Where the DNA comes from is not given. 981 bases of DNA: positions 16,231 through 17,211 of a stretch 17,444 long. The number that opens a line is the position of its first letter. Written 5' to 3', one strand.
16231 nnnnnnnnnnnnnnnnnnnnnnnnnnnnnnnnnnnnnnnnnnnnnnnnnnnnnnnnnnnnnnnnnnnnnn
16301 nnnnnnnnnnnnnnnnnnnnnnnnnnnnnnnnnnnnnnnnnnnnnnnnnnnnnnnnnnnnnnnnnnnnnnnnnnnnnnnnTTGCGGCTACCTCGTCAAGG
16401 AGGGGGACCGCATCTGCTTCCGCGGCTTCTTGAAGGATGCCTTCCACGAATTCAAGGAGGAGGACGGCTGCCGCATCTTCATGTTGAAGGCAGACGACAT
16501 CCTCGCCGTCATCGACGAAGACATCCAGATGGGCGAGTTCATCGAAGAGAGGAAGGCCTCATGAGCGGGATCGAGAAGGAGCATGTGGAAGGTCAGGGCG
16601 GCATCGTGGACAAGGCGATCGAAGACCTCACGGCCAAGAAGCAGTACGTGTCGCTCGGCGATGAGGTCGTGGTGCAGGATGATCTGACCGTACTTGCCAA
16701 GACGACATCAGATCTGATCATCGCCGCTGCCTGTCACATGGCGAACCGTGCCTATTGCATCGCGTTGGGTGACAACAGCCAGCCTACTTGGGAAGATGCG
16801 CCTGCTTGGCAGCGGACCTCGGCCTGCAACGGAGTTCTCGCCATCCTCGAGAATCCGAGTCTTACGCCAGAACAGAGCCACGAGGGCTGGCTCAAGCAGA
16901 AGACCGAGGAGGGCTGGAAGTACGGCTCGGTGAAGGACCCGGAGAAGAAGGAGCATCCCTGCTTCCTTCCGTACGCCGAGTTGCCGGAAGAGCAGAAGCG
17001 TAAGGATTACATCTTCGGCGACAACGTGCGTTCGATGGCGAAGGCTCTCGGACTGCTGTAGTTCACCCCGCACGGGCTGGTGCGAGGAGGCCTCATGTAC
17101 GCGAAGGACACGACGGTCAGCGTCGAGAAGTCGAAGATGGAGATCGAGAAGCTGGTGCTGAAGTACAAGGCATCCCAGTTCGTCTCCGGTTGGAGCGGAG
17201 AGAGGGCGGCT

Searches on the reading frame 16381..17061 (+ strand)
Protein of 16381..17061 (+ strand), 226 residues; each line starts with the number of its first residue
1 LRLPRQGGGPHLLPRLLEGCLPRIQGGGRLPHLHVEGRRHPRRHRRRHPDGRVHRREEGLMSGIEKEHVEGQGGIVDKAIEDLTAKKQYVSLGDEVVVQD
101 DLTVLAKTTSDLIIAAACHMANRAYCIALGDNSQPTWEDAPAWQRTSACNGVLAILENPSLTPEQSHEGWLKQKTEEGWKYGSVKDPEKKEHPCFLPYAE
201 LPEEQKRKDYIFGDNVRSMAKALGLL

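Call 100: search_protein_families(library=phrogs, proteins=[window:16381-17061:+], max_evalue=0.001)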
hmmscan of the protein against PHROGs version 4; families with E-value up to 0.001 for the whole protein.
window:16381-17061:+ (226 aa): 4 families
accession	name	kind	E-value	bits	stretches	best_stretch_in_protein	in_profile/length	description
phrog_5154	-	unknown function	1.4e-41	144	1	108-222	146-260/454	-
phrog_18865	-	unknown function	3.1e-40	139.1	1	94-216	58-178/183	-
phrog_11782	-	unknown function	1.1e-37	131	1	112-217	4-109/290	-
phrog_4435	-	unknown function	3.7e-10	41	1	110-212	184-244/252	-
